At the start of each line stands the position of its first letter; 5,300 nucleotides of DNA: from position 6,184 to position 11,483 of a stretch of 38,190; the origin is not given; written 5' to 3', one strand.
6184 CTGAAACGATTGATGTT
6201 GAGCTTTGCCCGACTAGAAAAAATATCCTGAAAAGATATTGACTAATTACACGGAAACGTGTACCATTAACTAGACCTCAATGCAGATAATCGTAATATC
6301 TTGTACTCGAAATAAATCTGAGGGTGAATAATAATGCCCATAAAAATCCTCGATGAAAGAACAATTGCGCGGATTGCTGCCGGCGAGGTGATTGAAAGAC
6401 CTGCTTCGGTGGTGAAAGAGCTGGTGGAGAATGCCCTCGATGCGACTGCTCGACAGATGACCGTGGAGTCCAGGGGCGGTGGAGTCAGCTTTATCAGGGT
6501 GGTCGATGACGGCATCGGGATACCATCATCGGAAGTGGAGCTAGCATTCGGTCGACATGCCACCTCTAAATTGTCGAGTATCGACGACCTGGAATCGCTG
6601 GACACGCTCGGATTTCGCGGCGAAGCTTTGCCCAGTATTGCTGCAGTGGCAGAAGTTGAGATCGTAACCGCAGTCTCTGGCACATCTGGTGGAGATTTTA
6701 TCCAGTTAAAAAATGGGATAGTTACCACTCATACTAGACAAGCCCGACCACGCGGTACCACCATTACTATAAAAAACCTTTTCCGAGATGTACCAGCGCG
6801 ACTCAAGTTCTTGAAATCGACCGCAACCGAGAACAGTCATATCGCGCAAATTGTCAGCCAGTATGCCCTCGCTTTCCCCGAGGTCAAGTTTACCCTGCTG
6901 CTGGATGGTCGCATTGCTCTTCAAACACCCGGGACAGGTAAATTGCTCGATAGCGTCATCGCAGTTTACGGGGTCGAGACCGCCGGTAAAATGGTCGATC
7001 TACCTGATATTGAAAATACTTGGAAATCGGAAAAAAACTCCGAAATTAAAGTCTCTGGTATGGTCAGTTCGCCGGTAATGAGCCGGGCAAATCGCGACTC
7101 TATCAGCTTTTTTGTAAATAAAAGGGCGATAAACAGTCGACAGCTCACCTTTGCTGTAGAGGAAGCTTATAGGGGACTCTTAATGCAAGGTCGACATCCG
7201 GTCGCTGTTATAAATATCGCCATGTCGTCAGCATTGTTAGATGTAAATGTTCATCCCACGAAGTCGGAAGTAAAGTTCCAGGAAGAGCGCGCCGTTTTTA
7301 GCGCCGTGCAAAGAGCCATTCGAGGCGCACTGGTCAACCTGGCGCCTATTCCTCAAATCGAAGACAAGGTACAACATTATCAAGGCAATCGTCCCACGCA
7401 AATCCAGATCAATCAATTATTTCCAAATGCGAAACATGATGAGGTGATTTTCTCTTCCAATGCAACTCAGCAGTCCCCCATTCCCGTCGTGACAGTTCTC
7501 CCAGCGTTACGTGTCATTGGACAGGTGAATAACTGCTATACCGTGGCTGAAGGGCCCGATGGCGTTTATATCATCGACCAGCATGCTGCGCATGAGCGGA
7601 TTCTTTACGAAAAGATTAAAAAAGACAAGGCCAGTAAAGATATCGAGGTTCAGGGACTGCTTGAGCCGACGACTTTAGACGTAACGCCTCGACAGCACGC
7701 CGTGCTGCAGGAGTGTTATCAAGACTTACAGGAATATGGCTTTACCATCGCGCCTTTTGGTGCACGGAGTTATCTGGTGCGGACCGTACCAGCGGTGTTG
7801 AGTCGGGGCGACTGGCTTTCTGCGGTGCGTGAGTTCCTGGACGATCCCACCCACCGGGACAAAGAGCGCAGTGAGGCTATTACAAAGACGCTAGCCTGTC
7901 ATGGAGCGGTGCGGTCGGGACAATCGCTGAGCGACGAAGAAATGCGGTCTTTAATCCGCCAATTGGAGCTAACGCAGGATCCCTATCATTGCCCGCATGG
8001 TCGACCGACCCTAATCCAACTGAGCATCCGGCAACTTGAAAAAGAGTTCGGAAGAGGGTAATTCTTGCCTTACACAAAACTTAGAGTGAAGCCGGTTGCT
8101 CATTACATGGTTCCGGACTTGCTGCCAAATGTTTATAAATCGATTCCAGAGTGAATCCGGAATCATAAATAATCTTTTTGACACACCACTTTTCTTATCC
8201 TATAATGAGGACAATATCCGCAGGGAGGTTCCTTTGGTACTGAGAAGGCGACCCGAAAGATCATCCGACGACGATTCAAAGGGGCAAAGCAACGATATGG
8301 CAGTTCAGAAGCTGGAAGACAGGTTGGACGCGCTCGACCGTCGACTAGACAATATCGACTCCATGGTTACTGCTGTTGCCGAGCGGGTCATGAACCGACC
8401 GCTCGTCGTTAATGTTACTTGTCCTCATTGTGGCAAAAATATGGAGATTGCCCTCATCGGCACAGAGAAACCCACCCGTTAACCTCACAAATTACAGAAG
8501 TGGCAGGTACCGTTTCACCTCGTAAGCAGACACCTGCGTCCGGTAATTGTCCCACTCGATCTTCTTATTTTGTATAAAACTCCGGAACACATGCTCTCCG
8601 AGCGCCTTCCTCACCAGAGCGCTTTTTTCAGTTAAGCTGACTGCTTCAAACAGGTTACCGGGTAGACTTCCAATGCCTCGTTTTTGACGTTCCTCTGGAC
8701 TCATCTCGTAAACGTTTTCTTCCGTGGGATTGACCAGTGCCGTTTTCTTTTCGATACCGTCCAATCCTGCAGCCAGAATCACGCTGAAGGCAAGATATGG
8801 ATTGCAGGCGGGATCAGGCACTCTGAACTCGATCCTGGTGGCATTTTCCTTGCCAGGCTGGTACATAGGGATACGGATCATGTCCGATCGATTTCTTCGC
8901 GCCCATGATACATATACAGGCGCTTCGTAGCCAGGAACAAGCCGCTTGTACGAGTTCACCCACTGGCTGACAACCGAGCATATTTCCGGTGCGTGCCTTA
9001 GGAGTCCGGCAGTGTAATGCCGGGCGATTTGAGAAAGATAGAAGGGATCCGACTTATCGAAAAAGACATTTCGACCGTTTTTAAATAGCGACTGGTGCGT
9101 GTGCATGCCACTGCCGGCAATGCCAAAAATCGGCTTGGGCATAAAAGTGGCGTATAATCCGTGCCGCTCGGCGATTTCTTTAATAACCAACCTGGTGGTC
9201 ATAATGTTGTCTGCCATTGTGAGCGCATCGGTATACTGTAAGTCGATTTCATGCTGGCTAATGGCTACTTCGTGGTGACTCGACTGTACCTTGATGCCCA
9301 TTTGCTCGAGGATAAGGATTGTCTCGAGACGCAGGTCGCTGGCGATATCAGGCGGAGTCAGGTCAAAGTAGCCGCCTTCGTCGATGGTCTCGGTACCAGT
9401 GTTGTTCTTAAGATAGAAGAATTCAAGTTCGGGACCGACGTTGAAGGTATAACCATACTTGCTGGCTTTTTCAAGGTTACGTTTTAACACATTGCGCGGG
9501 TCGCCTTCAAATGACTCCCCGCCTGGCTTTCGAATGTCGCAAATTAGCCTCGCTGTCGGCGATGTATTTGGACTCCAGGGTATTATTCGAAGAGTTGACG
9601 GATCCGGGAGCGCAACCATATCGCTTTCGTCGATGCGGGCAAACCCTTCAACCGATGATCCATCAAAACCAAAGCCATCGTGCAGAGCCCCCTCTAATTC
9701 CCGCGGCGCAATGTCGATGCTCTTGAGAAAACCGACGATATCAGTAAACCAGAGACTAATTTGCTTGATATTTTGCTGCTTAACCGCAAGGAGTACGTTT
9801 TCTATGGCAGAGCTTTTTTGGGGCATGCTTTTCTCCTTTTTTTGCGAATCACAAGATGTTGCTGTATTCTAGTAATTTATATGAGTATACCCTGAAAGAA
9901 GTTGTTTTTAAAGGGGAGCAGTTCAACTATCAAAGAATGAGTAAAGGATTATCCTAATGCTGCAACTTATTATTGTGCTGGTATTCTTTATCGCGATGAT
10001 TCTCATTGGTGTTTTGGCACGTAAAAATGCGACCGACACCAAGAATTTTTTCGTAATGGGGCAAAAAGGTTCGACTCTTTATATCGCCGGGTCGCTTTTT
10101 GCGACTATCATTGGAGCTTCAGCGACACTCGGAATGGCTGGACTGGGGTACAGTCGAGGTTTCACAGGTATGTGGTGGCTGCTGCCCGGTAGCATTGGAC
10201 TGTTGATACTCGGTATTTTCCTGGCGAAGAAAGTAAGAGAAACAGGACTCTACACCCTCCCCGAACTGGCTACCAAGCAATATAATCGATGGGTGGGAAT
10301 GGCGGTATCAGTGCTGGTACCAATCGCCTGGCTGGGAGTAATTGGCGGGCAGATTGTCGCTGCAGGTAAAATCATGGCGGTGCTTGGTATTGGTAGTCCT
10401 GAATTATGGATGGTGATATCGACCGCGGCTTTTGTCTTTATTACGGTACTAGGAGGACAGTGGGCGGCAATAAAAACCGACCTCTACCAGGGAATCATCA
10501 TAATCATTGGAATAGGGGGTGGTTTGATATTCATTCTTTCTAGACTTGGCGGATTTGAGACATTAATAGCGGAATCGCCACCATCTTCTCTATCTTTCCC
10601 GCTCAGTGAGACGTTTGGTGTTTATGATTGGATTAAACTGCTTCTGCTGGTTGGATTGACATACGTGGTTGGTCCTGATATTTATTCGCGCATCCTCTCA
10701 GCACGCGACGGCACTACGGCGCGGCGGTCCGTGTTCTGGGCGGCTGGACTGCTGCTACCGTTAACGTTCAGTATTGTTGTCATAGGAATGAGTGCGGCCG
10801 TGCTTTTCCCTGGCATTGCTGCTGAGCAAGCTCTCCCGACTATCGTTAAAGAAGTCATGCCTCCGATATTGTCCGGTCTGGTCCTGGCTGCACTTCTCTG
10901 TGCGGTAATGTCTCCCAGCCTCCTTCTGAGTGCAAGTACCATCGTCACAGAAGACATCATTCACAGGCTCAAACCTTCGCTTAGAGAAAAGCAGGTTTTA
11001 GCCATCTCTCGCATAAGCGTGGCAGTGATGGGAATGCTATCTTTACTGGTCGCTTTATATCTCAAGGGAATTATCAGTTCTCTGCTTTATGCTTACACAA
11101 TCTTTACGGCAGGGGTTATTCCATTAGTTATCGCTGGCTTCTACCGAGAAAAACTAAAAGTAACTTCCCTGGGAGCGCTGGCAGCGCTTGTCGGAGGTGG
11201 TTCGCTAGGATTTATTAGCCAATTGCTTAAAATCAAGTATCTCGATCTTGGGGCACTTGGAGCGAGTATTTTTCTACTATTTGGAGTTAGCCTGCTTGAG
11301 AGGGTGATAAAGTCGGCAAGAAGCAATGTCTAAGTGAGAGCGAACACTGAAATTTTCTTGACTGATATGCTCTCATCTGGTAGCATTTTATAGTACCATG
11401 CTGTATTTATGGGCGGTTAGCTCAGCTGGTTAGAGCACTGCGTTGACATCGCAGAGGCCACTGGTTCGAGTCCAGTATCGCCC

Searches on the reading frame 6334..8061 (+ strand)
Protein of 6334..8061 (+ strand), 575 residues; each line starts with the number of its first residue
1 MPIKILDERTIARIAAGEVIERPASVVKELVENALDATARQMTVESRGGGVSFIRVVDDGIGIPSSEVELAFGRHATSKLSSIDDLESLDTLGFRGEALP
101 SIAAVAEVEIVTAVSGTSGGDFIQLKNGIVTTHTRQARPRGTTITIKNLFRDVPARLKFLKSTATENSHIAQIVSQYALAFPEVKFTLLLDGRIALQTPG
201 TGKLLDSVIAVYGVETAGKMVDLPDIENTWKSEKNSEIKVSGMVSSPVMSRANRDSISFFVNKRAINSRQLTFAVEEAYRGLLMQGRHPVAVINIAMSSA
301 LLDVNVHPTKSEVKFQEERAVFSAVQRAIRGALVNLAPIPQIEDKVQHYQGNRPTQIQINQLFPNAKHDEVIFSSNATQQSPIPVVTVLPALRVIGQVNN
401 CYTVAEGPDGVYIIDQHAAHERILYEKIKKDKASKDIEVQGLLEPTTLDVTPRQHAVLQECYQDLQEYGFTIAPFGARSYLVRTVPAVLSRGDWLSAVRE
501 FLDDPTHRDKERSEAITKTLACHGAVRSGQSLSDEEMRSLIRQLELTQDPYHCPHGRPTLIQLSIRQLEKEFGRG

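Call 27: search_protein_families(library=ncbifam, proteins=[window:6334-8061:+], max_evalue=0.00001)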
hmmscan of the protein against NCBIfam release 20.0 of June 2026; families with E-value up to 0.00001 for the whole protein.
window:6334-8061:+ (575 aa): 8 families
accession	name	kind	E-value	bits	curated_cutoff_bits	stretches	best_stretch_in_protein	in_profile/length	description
NF000950.0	PRK00095.1-3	equivalog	4.4e-155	517.6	756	2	3-363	4-356/641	DNA mismatch repair endonuclease MutL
TIGR00585.2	mutl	equivalog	2.2e-153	512.1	180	2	3-360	1-352/555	DNA mismatch repair endonuclease MutL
NF000949.0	PRK00095.1-2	equivalog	1.1e-144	483.8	750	2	2-356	6-348/634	DNA mismatch repair endonuclease MutL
NF000953.0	PRK00095.2-4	equivalog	3e-144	482.2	693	2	1-355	1-350/611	DNA mismatch repair endonuclease MutL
NF000952.0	PRK00095.2-2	subfamily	3e-125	419.1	840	2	1-348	1-342/623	DNA mismatch repair endonuclease MutL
NF000951.0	PRK00095.2-1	equivalog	2.6e-101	340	391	1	2-574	4-549/559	DNA mismatch repair endonuclease MutL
NF000948.0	PRK00095.1-1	equivalog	1.9e-83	281.4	701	2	1-360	1-354/625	DNA mismatch repair endonuclease MutL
NF000954.0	PRK00095.2-5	equivalog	1.6e-78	264.6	937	2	2-353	6-349/588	DNA mismatch repair endonuclease MutL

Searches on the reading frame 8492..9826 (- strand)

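Call 27: search_protein_families(library=ncbifam, proteins=[window:8492-9826:-], max_evalue=0.00001)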
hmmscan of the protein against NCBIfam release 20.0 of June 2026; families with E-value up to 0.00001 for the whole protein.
window:8492-9826:- (444 aa): 5 families
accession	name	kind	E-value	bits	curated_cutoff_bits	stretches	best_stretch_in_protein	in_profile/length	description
TIGR00653.1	GlnA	equivalog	1.4e-158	528.4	429.15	2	141-441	162-461/462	type I glutamate--ammonia ligase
TIGR03105.1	gln_synth_III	equivalog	4.3e-97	325.4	469.6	1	14-441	4-434/435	type III glutamate--ammonia ligase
NF007006.0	PRK09469.1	equivalog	8.6e-89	298.2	845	2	140-438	167-464/469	glutamate--ammonia ligase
NF045547.1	GGputSyn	equivalog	2.8e-85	286.7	650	1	10-433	4-435/438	gamma-glutamylputrescine synthetase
NF041605.1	gln_syn_GlnII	equivalog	1e-10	41.3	500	1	51-350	34-324/333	glutamine synthetase GlnII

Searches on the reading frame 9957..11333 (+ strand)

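Call 27: search_protein_families(library=ncbifam, proteins=[window:9957-11333:+], max_evalue=0.00001)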
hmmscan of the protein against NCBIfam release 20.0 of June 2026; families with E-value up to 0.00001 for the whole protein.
window:9957-11333:+ (458 aa): 9 families
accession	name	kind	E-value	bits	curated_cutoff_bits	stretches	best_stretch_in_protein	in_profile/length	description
TIGR00813.1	sss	superfamily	2e-39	135.9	184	1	31-414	1-411/411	sodium/solute symporter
TIGR02119.1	panF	equivalog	1.3e-24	87.1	328.05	1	5-440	5-456/471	sodium/pantothenate symporter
NF007790.0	PRK10484.1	equivalog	1.5e-22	80.2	401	1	2-424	4-454/527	solute:sodium symporter family transporter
TIGR02121.1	Na_Pro_sym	equivalog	1.8e-22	79.8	515.5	1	4-421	4-437/488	sodium/proline symporter PutP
TIGR03648.1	Na_symport_lg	subfamily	7e-18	64.4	320.75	2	4-193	2-190/547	VC_2705 family sodium/solute symporter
NF058657.1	MncbAcdTpMctC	equivalog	7.9e-11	41.1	670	1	2-415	7-446/527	monocarboxylic acid transporter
TIGR02711.1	symport_actP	equivalog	3.5e-09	35.9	1099.25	1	3-422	33-472/549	cation/acetate symporter ActP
NF006903.2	PRK09395.1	subfamily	6e-09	34.8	750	1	5-424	39-477/552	cation/acetate symporter ActP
NF009135.0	PRK12488.1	subfamily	7.5e-06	24.8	850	0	5-414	36-468/549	cation/acetate symporter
